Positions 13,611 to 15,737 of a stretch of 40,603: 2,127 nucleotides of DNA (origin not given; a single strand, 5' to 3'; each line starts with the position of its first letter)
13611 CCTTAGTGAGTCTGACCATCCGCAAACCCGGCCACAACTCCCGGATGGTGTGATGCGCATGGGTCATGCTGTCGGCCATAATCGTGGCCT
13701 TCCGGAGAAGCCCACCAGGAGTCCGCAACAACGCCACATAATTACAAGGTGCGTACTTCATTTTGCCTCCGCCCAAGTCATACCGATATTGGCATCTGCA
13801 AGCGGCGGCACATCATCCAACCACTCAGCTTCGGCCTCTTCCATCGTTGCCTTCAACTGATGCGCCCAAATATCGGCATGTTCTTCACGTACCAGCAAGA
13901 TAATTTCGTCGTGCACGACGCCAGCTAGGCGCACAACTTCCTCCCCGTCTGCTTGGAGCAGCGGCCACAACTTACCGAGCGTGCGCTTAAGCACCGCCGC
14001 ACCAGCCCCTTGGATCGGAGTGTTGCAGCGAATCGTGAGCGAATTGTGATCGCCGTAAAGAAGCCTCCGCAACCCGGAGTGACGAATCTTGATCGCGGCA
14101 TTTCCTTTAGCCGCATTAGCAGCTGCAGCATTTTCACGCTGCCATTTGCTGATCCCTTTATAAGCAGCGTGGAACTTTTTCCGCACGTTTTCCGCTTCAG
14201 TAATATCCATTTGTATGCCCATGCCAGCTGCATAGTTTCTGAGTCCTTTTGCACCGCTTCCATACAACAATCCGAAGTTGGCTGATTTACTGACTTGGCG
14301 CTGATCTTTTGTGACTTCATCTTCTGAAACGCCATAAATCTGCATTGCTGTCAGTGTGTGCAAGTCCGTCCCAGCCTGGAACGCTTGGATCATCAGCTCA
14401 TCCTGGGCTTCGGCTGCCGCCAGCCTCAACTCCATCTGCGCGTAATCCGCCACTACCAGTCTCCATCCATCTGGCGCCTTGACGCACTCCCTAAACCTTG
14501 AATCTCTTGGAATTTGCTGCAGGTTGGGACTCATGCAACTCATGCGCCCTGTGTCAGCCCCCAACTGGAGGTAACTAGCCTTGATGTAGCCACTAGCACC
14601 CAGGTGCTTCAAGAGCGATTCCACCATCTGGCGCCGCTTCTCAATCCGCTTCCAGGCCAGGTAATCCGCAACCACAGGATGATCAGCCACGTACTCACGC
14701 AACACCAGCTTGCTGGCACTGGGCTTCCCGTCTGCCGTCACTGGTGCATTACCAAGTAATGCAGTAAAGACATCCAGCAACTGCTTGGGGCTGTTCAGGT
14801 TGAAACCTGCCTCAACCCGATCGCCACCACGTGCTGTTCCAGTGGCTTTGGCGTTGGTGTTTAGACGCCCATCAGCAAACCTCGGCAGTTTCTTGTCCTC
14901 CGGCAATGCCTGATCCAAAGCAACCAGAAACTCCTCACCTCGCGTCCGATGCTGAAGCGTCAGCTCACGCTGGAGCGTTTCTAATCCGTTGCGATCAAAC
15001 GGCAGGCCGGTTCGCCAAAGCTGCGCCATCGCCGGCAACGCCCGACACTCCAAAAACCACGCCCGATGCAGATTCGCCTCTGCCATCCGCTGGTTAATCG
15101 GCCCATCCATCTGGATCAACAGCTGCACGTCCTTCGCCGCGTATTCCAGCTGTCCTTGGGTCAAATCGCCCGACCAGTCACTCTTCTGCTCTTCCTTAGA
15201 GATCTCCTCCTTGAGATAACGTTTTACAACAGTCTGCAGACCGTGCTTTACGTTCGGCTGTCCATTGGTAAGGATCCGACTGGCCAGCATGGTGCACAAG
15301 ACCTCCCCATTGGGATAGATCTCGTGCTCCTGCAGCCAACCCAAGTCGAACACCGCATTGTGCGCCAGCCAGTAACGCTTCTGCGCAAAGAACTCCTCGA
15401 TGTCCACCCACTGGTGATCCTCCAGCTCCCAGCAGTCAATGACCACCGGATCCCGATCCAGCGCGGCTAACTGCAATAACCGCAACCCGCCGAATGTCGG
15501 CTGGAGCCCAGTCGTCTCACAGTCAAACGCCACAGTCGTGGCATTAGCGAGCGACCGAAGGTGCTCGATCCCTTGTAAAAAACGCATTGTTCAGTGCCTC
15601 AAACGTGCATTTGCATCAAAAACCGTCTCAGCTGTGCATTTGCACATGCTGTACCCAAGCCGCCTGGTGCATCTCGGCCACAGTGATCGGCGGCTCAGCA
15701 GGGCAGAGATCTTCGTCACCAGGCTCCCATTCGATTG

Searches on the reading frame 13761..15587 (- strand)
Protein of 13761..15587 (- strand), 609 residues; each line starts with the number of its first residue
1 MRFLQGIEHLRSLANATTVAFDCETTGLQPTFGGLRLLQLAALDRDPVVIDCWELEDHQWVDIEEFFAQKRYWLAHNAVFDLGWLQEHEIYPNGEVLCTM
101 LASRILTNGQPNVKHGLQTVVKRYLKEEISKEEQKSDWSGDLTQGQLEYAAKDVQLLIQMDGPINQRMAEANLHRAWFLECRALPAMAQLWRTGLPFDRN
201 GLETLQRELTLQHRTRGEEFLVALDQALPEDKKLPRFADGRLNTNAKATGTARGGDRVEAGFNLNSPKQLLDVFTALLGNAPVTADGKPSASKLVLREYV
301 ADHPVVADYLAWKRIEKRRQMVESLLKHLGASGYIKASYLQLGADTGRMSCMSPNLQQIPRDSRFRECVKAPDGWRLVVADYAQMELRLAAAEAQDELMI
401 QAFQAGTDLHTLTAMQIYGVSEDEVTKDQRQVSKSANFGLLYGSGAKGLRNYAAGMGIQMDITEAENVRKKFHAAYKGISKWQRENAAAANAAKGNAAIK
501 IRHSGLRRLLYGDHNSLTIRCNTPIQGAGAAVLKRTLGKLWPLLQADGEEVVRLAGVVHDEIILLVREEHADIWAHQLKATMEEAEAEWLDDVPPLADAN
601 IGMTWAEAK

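Call 46: search_protein_families(library=phrogs, proteins=[window:13761-15587:-], max_evalue=0.00001)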
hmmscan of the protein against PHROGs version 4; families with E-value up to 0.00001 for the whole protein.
window:13761-15587:- (609 aa): 9 families
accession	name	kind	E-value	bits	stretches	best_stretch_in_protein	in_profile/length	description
phrog_17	-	DNA, RNA and nucleotide metabolism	8.1e-108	363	1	10-608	664-1233/1445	DNA polymerase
phrog_2573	-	DNA, RNA and nucleotide metabolism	9.3e-38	131.2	1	371-604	11-273/336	DNA polymerase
phrog_15971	-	DNA, RNA and nucleotide metabolism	9.1e-25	88.6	1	281-608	68-375/376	DNA polymerase I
phrog_10285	-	DNA, RNA and nucleotide metabolism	1e-20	75.1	1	355-500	31-182/321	DNA polymerase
phrog_12241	-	DNA, RNA and nucleotide metabolism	1.3e-13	51.7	1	74-367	199-501/502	DNA polymerase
phrog_5995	-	DNA, RNA and nucleotide metabolism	4.9e-12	46.9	1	457-607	16-177/236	DNA polymerase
phrog_192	-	DNA, RNA and nucleotide metabolism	2.5e-10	41.2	1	56-127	174-246/397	DNA polymerase exonuclease subunit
phrog_23226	-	DNA, RNA and nucleotide metabolism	4.6e-10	39.6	1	337-418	296-382/611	DNA polymerase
phrog_22619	-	DNA, RNA and nucleotide metabolism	9.5e-08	31.6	1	429-573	697-857/954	DNA polymerase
